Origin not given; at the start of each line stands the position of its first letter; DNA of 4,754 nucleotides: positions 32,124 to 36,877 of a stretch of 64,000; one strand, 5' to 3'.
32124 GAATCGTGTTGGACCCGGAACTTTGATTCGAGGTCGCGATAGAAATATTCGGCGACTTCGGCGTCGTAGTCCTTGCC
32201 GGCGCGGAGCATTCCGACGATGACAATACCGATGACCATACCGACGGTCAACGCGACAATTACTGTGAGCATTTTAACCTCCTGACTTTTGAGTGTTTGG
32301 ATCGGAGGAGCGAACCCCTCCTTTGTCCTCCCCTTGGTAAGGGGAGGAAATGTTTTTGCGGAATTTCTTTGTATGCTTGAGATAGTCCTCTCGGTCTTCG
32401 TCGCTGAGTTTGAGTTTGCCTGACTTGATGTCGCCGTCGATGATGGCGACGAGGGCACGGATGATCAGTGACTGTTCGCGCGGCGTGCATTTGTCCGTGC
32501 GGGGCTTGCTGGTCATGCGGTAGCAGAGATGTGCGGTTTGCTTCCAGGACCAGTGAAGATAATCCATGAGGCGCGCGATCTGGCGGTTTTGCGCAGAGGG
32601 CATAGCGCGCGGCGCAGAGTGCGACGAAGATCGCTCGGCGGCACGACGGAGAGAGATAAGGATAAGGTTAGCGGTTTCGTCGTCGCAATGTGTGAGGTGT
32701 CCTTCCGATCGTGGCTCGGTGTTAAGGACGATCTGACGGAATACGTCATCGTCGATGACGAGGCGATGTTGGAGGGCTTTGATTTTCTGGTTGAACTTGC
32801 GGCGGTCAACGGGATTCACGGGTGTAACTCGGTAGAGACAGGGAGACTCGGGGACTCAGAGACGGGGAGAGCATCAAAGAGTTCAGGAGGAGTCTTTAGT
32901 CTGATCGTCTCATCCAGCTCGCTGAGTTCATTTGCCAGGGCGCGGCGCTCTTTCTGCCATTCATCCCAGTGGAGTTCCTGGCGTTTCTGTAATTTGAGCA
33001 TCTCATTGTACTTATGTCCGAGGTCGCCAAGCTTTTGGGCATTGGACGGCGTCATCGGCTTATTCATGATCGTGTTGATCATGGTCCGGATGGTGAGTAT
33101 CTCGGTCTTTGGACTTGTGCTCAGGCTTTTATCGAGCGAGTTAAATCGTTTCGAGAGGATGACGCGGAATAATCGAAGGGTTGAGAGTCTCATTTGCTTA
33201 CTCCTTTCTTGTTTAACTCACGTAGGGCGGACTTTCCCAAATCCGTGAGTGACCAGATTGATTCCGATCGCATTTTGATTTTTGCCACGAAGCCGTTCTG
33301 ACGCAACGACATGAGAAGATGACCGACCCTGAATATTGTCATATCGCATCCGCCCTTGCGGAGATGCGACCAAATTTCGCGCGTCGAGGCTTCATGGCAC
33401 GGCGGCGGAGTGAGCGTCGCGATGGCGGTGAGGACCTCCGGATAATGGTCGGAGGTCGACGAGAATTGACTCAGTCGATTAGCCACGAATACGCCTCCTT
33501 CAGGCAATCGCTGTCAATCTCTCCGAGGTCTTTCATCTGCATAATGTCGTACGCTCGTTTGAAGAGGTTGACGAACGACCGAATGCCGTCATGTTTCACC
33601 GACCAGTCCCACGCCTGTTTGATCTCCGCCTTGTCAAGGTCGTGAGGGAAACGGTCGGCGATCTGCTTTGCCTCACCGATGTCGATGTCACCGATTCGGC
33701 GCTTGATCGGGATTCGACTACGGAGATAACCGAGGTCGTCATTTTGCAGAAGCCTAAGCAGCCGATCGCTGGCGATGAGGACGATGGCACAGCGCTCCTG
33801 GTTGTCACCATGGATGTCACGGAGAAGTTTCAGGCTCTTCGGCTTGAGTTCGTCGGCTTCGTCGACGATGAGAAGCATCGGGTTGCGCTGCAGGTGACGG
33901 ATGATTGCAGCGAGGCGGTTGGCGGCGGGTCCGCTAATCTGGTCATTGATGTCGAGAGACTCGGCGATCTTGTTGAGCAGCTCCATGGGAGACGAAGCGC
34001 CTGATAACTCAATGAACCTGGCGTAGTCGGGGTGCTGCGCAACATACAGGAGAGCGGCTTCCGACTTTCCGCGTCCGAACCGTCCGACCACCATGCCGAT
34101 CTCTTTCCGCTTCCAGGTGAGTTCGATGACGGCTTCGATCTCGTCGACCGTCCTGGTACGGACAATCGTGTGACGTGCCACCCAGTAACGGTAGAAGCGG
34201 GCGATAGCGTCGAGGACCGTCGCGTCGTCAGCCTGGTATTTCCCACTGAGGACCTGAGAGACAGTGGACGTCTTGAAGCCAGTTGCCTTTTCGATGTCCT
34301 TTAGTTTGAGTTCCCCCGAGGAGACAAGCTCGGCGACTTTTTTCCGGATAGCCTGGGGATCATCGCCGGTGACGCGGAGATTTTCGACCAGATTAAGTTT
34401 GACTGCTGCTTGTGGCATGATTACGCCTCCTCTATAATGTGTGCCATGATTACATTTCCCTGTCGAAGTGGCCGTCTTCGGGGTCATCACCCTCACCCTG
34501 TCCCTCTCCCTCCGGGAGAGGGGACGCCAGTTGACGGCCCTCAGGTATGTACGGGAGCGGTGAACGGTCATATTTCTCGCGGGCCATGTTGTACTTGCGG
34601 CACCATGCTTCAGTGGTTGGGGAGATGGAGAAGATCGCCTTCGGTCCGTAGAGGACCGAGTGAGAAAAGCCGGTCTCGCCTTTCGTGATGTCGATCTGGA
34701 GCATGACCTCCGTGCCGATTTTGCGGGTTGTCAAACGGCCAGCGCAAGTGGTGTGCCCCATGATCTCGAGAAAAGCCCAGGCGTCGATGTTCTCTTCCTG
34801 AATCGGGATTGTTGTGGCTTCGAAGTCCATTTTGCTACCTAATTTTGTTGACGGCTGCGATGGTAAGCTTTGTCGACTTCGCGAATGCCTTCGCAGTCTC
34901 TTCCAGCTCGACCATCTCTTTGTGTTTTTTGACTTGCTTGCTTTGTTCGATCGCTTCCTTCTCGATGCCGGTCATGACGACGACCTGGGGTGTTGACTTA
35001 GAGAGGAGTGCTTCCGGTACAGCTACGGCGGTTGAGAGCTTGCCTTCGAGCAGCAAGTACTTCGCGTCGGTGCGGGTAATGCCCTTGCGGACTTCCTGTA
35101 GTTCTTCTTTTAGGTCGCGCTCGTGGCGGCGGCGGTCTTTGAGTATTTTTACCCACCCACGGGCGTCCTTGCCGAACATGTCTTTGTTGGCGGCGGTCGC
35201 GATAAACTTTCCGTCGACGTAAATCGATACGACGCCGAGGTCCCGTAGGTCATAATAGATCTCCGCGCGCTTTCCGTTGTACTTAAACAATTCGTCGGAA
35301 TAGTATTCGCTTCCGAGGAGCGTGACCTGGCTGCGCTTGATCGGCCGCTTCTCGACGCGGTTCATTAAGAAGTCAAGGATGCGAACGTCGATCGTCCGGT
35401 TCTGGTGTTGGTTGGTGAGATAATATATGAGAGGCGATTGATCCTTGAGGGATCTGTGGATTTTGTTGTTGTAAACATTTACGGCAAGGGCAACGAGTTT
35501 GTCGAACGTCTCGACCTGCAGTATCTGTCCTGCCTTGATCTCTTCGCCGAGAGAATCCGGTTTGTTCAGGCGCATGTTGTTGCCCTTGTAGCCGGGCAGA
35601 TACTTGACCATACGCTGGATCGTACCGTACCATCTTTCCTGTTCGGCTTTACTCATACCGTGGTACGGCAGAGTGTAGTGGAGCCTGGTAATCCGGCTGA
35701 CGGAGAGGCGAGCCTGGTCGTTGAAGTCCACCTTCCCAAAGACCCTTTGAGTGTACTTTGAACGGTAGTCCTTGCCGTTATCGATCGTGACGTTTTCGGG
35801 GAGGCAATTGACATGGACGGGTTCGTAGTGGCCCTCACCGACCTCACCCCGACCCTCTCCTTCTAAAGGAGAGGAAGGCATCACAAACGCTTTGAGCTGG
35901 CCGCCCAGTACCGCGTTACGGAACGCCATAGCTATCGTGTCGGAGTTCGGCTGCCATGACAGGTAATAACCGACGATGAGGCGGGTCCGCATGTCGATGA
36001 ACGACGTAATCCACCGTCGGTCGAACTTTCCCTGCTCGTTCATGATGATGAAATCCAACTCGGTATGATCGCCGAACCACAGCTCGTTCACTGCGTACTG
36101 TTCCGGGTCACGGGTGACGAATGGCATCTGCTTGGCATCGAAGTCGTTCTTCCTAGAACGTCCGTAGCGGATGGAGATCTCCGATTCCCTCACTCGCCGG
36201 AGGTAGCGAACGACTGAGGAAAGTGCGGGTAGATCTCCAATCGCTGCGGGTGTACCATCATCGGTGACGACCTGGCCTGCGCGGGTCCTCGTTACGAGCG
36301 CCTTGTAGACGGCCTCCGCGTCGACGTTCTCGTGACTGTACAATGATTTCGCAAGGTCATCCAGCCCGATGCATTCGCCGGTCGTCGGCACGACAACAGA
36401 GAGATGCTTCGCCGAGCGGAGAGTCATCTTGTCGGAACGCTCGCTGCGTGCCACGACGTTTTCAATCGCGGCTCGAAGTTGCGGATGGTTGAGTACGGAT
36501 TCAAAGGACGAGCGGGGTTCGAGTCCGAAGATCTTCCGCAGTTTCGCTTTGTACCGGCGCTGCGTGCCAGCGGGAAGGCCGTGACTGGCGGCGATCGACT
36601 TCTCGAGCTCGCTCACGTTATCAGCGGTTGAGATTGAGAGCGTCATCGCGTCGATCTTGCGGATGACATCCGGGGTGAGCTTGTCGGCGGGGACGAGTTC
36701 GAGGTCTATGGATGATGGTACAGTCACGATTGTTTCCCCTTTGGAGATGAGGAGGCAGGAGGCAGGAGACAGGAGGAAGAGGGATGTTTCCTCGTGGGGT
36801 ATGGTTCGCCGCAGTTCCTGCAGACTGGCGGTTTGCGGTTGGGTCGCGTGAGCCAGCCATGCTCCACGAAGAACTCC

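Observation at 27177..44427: Family of about 15 oriented hairpin repeats confined to the prophage in this window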

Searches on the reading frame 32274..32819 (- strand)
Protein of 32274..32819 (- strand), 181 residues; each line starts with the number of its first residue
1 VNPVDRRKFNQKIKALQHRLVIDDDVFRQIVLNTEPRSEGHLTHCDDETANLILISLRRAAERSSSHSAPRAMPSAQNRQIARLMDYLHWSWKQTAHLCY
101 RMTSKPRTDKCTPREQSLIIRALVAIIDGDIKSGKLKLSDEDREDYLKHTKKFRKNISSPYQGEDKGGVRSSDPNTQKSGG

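Call 90: search_protein_families(library=phrogs, proteins=[window:32274-32819:-], max_evalue=0.001)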
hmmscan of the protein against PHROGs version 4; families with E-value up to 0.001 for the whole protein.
window:32274-32819:- (181 aa): 1 family
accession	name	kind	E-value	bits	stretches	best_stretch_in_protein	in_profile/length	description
phrog_286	-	unknown function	1.7e-08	35.7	1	5-137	8-152/186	-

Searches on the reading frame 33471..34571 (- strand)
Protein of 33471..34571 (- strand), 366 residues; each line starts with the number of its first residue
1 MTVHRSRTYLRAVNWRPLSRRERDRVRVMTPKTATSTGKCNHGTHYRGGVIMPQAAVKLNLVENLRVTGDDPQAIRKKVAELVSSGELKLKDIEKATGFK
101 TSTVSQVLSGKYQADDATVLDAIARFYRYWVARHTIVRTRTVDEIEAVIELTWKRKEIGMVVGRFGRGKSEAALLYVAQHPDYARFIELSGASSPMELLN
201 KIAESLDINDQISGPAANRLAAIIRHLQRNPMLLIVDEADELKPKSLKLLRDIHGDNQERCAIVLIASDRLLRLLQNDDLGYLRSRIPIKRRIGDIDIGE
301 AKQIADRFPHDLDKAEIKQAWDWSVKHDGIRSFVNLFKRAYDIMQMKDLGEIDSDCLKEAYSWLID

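Call 8: search_protein_families(library=pfam, proteins=[window:33471-34571:-])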
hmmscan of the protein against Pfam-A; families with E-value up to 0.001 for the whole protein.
window:33471-34571:- (366 aa): 1 family
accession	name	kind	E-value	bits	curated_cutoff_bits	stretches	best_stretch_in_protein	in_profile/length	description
PF13401.12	AAA_22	-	9.5e-17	62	27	1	155-275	4-130/130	AAA domain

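Call 9: search_protein_families(library=phrogs, proteins=[window:33471-34571:-])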
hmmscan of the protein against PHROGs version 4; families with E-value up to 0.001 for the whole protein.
window:33471-34571:- (366 aa): 3 families
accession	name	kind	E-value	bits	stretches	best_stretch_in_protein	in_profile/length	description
phrog_296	-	integration and excision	4.6e-45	155.4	1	62-364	215-522/626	DNA transposition protein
phrog_168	-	DNA, RNA and nucleotide metabolism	0.00033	21.4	1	146-299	34-157/314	clamp loader of DNA polymerase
phrog_7998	-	unknown function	0.00034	20.9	1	137-316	21-200/339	-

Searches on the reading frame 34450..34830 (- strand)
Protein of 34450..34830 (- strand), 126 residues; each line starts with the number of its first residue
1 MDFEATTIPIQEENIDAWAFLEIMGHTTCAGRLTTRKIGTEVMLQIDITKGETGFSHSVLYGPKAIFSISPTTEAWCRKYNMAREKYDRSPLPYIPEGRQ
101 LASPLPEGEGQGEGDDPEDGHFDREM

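Call 90: search_protein_families(library=phrogs, proteins=[window:34450-34830:-], max_evalue=0.001)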
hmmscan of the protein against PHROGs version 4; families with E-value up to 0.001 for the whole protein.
window:34450-34830:- (126 aa): 1 family
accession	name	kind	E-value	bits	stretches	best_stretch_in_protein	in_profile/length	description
phrog_29525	-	unknown function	0.00018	22.8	0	17-50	15-48/121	-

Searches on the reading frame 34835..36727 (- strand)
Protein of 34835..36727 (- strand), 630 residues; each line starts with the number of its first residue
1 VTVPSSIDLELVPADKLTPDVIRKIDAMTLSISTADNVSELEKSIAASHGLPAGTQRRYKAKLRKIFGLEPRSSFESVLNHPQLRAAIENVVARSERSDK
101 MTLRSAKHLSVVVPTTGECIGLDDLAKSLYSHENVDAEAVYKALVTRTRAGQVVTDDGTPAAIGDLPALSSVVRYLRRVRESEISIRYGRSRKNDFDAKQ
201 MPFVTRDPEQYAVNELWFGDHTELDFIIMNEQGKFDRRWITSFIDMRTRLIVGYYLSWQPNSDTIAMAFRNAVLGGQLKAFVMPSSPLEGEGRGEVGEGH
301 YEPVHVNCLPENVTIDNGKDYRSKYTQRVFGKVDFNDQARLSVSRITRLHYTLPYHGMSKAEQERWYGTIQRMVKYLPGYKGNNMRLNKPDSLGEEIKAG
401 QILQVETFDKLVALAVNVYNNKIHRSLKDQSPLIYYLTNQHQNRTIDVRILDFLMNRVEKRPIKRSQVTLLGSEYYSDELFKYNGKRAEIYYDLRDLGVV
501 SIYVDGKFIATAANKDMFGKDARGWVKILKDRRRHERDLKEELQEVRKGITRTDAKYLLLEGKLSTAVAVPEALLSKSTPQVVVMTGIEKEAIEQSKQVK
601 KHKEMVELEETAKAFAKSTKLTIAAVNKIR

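Call 8: search_protein_families(library=pfam, proteins=[window:34835-36727:-])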
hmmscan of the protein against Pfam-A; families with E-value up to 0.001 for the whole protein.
window:34835-36727:- (630 aa): 1 family
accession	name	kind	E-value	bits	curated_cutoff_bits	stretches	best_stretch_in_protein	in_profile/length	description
PF09299.17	Mu-transpos_C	-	2.1e-08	34.5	21.7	1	453-511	2-61/61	Mu transposase, C-terminal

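Call 9: search_protein_families(library=phrogs, proteins=[window:34835-36727:-])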
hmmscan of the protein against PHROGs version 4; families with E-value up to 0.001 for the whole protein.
window:34835-36727:- (630 aa): 3 families
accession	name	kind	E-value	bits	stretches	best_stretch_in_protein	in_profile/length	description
phrog_310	-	integration and excision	7e-61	207.9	1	164-609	227-634/696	transposase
phrog_18348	-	unknown function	6.3e-06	27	1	446-523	51-132/219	-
phrog_956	-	integration and excision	0.00032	20.9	1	399-547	160-325/436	transposase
